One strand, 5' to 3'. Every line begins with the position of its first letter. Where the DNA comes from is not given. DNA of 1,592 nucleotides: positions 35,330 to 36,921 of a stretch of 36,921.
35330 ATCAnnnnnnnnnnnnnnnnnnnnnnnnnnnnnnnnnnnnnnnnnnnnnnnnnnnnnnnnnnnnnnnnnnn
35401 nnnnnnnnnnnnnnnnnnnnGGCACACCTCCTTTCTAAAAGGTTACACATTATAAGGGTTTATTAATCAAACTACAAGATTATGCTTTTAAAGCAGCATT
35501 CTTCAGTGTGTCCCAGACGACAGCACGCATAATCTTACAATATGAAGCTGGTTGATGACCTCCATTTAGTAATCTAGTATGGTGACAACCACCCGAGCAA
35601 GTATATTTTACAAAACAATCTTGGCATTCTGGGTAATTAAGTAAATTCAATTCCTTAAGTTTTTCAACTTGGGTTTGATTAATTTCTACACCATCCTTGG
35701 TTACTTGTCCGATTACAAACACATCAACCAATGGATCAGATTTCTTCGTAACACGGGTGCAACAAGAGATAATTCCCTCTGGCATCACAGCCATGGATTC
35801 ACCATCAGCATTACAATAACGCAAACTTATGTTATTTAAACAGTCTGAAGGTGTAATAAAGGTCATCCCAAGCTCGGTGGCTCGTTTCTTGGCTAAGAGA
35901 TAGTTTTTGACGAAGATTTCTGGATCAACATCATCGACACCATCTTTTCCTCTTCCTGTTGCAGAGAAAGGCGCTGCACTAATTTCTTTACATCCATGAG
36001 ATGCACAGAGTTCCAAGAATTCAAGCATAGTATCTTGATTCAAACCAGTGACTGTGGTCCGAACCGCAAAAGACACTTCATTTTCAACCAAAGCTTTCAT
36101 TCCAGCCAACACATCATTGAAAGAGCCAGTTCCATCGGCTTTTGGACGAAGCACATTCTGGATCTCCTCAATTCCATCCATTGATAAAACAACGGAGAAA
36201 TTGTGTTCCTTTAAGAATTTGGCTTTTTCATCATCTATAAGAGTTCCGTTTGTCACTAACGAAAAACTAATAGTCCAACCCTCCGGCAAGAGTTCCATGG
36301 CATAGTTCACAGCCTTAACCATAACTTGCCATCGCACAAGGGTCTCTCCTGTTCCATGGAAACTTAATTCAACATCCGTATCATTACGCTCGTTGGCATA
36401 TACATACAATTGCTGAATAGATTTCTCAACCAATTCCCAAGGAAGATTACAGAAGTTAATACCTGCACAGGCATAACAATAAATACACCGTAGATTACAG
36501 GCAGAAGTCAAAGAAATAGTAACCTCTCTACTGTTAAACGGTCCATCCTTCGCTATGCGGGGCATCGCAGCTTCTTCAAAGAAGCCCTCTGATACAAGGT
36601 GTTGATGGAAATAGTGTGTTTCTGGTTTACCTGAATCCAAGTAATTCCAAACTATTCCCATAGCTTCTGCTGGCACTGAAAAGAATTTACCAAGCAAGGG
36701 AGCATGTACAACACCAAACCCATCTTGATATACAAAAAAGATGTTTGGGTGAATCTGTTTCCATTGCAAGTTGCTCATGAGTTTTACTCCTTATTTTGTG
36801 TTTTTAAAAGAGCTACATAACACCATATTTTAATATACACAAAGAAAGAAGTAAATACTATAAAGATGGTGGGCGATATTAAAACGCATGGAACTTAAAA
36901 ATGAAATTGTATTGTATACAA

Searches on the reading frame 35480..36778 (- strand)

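Call 81: search_protein_families(library=pfam, proteins=[window:35480-36778:-], max_evalue=0.001)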
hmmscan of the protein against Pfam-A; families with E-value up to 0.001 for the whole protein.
window:35480-36778:- (432 aa): 2 families
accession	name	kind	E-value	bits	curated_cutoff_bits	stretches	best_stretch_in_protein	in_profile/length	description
PF04055.27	Radical_SAM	-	8.1e-17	62.3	29.5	1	88-257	1-165/166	Radical SAM superfamily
PF13353.11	Fer4_12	-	6.4e-05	23.7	22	1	91-196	12-113/137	4Fe-4S single cluster domain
